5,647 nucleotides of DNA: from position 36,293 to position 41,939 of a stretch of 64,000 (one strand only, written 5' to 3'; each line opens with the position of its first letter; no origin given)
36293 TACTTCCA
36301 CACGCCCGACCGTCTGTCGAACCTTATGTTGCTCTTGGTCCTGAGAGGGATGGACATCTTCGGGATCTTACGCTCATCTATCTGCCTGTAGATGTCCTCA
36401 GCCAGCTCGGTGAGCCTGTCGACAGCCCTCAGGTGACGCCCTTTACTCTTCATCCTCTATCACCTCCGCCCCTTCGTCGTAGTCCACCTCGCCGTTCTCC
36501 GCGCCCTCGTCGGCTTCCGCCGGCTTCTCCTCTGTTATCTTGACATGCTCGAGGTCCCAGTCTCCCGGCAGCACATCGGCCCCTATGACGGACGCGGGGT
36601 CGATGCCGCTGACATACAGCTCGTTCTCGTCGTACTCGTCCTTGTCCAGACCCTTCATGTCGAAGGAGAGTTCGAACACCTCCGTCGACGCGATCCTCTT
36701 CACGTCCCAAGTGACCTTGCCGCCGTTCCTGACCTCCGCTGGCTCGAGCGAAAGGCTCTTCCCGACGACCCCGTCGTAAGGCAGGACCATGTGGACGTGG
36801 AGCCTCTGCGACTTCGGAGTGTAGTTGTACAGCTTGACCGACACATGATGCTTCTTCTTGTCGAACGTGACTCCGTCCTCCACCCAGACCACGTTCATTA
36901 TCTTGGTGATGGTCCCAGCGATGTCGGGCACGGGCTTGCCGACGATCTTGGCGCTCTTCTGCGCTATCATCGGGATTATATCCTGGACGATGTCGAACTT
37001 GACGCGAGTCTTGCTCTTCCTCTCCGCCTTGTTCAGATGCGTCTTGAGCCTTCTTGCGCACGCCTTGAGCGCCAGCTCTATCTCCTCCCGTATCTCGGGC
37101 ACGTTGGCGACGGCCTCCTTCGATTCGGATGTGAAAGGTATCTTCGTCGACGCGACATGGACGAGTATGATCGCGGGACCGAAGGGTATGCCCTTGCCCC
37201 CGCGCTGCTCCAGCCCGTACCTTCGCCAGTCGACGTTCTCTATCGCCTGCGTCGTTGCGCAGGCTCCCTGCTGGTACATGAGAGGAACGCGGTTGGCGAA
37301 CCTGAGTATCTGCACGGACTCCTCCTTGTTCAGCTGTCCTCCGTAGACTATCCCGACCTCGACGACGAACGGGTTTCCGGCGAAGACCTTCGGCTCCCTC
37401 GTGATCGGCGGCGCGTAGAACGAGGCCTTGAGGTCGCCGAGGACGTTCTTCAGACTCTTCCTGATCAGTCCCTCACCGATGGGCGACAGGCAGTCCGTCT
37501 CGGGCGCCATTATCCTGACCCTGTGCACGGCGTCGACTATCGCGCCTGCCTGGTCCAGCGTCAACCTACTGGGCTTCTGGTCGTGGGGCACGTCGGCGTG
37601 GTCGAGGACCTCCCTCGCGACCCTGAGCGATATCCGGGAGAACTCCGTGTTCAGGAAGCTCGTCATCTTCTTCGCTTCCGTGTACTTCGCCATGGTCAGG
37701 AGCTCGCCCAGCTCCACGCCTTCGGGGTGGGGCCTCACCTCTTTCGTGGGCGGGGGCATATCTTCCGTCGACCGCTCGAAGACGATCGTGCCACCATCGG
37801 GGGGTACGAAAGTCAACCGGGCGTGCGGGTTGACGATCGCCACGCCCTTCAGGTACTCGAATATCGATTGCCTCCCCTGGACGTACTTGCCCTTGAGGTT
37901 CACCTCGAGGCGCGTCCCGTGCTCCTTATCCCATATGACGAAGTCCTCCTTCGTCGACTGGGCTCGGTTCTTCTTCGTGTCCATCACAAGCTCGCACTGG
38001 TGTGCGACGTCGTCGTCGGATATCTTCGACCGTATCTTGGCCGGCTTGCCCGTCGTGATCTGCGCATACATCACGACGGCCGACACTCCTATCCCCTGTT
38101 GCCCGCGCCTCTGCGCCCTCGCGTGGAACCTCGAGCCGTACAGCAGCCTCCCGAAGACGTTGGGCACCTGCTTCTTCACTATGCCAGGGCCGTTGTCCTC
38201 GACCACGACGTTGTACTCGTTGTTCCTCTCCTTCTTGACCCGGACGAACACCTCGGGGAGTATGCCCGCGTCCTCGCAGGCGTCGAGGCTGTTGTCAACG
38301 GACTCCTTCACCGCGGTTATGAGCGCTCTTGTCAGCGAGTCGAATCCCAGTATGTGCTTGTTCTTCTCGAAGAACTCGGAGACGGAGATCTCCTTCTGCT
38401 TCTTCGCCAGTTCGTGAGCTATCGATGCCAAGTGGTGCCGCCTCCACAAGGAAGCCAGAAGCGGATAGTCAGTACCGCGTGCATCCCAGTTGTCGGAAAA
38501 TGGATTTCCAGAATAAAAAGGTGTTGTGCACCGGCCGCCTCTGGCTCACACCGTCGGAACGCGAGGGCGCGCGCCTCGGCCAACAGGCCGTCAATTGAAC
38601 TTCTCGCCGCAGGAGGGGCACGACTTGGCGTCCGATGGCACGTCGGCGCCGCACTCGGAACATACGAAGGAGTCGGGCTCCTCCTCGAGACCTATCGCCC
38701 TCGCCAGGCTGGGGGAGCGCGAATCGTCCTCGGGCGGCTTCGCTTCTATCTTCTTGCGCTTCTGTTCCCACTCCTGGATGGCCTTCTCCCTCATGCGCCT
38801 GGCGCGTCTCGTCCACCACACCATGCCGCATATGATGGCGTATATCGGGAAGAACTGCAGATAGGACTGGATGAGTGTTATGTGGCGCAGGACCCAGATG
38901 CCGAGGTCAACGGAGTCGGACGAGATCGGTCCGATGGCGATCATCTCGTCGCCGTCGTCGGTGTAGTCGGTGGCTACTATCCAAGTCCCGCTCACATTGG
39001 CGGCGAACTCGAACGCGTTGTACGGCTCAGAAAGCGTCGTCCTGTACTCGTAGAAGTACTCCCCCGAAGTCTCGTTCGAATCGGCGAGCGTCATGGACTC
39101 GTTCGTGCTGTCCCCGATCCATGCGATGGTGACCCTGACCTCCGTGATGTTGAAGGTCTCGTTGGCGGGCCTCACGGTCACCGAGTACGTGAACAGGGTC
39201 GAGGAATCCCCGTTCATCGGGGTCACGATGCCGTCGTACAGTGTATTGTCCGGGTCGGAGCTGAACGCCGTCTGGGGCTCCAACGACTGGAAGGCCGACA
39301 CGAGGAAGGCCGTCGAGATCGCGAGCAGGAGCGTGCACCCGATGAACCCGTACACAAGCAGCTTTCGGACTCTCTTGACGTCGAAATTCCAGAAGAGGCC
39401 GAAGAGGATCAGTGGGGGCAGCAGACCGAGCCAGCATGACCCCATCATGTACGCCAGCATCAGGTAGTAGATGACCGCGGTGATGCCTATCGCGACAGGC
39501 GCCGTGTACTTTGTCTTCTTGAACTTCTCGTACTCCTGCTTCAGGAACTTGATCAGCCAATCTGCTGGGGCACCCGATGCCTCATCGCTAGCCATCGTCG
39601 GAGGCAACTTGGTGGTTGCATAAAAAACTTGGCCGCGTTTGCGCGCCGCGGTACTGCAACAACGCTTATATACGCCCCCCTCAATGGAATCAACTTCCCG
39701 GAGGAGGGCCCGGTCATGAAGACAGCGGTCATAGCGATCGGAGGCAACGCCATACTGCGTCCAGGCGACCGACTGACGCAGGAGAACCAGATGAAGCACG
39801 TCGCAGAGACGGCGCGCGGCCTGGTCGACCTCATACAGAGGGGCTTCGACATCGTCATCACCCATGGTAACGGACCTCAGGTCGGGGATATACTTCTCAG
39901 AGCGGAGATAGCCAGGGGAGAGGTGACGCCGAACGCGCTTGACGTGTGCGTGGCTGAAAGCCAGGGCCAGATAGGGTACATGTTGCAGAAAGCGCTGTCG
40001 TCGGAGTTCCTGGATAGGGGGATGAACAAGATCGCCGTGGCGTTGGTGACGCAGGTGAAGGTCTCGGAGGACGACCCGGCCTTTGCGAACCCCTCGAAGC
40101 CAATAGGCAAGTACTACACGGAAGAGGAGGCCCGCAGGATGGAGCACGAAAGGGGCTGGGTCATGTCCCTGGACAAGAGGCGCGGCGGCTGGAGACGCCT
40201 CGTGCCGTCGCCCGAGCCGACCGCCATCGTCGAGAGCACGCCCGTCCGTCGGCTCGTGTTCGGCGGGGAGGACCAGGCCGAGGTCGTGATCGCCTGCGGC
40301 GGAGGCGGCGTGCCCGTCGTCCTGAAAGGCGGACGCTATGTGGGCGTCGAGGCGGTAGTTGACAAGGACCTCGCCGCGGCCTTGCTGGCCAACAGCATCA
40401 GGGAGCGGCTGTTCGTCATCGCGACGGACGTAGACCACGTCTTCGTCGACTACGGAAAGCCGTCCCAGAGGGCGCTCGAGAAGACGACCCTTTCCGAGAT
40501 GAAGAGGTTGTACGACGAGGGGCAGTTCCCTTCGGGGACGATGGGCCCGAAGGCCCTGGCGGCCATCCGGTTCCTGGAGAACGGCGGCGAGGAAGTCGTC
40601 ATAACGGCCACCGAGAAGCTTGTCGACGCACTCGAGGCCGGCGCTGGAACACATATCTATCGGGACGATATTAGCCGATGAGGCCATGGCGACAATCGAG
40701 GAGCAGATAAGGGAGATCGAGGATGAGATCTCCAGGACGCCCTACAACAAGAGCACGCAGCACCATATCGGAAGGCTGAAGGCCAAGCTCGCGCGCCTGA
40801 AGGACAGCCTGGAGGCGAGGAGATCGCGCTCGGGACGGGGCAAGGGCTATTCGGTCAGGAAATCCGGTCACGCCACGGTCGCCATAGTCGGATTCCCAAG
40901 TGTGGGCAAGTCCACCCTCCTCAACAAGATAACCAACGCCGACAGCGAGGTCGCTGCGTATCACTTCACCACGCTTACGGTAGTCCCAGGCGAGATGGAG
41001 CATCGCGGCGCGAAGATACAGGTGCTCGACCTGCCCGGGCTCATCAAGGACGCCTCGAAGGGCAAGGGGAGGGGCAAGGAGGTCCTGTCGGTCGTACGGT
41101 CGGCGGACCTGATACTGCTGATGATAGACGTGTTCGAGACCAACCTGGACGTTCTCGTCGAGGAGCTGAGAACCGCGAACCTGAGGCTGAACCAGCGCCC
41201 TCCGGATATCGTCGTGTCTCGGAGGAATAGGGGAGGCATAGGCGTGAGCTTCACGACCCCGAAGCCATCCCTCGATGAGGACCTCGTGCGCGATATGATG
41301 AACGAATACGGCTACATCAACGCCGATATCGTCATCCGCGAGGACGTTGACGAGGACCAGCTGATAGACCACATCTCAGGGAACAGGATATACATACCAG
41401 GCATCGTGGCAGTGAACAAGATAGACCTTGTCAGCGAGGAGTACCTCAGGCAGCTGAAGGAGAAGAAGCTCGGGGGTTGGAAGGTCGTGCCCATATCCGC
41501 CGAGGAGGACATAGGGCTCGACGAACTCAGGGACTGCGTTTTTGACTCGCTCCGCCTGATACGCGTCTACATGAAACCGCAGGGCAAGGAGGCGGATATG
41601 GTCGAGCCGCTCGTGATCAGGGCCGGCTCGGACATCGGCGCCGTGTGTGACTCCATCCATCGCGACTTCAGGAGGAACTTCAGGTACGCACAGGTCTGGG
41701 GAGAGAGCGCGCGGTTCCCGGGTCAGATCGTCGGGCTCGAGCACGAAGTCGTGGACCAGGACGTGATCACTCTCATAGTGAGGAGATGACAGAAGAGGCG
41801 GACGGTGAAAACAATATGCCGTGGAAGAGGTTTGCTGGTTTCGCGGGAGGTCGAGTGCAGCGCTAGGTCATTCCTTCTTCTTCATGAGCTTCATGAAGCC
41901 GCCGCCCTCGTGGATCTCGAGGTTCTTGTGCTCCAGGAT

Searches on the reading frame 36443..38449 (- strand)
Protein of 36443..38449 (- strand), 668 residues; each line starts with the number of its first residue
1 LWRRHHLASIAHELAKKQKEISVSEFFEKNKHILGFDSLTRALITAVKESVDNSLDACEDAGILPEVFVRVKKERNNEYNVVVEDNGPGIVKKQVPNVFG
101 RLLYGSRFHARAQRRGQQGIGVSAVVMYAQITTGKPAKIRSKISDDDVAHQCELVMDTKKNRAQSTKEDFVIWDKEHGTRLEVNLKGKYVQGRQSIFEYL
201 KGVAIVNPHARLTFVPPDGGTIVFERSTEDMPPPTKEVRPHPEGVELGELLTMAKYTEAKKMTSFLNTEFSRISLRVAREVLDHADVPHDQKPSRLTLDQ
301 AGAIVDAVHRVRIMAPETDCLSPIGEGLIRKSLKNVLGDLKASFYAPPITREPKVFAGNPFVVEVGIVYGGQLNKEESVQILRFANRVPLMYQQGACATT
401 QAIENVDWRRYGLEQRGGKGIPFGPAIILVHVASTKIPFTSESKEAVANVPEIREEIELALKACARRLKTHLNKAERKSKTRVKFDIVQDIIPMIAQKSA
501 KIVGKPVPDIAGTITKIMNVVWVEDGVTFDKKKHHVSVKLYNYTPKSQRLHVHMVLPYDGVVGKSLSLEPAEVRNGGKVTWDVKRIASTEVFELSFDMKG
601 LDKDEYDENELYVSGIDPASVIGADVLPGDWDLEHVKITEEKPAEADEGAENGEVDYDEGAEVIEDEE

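Call 19: search_protein_families(library=pfam, proteins=[window:36443-38449:-], max_evalue=0.0001)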
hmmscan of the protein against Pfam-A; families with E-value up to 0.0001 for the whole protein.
window:36443-38449:- (668 aa): 4 families
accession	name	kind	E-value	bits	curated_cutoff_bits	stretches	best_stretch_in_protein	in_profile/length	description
PF09239.17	Topo-VIb_trans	-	6.3e-63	211.7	24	1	316-482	1-157/159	Topoisomerase VI B subunit, transducer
PF02518.31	HATPase_c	-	5.3e-10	40.2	26.4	1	41-134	4-88/111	Histidine kinase-, DNA gyrase B-, and HSP90-like ATPase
PF13589.12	HATPase_c_3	-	2e-09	38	25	1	45-145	5-96/137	Histidine kinase-, DNA gyrase B-, and HSP90-like ATPase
PF18000.7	Top6b_C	-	1e-06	29.3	28.6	1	505-621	2-110/111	Type 2 DNA topoisomerase 6 subunit B C-terminal domain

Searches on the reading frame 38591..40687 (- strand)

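Call 19: search_protein_families(library=pfam, proteins=[window:38591-40687:-], max_evalue=0.0001)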
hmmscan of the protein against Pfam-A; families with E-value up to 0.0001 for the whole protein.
window:38591-40687:- (698 aa): 2 families
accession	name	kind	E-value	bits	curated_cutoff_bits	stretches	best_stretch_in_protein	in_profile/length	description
PF13240.11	Zn_Ribbon_1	-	2.3e-05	24.4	25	1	676-696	2-22/23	zinc-ribbon domain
PF13248.11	Zn_ribbon_3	-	5.2e-05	23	27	1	675-697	4-26/26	zinc-ribbon domain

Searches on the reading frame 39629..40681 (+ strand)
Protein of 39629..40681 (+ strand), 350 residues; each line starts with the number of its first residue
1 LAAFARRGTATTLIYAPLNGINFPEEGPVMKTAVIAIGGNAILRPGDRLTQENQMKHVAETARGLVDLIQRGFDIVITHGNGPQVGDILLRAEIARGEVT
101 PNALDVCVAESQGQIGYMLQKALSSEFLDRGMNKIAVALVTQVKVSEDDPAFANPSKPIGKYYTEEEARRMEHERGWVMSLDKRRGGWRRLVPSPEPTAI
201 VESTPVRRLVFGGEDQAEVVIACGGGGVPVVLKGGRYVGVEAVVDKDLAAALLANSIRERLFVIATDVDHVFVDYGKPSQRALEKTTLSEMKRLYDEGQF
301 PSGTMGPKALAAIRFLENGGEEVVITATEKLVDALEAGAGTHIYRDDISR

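Call 66: search_protein_families(library=pfam, proteins=[window:39629-40681:+], max_evalue=0.001)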
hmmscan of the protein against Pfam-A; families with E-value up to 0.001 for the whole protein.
window:39629-40681:+ (350 aa): 1 family
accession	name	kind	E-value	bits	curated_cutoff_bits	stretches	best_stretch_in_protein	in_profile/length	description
PF00696.33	AA_kinase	-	1.1e-22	81.4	24.9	1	31-326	1-233/234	Amino acid kinase family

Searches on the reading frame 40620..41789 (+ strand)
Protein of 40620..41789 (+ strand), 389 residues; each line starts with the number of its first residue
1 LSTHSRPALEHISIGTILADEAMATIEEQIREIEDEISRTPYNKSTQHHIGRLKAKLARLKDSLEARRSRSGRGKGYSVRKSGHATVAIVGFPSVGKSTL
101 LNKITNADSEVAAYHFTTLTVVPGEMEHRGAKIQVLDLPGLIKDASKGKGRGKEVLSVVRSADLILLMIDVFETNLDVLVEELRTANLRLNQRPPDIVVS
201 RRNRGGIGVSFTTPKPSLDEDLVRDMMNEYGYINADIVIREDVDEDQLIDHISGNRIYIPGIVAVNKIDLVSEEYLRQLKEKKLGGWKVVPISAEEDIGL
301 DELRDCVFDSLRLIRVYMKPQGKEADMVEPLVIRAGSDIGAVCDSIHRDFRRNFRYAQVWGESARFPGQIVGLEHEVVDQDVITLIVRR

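Call 19: search_protein_families(library=pfam, proteins=[window:40620-41789:+], max_evalue=0.0001)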
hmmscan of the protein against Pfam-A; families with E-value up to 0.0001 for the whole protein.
window:40620-41789:+ (389 aa): 7 families
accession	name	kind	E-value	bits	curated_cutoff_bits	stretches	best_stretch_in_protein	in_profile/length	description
PF16897.10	MMR_HSR1_Xtn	-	1.9e-32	111.8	35.2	1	204-313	1-106/106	C-terminal region of MMR_HSR1 domain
PF01926.29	MMR_HSR1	-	1.1e-25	90.4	21.9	1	86-199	1-111/113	50S ribosome-binding GTPase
PF02421.24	FeoB_N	-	1e-14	54.8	27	1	86-171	2-88/156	Ferrous iron transport protein B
PF02824.27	TGS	-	1.2e-11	44.9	22.2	1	314-386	1-59/60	TGS domain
PF03193.22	RsgA_GTPase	-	1.1e-05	25.8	30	0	84-107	106-129/174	RsgA GTPase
PF00009.33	GTP_EFTU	-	3.5e-05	23.9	26.5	0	259-309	122-184/188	Elongation factor Tu GTP binding domain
PF00350.29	Dynamin_N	-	3.8e-05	24.2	27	0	87-108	1-22/168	Dynamin family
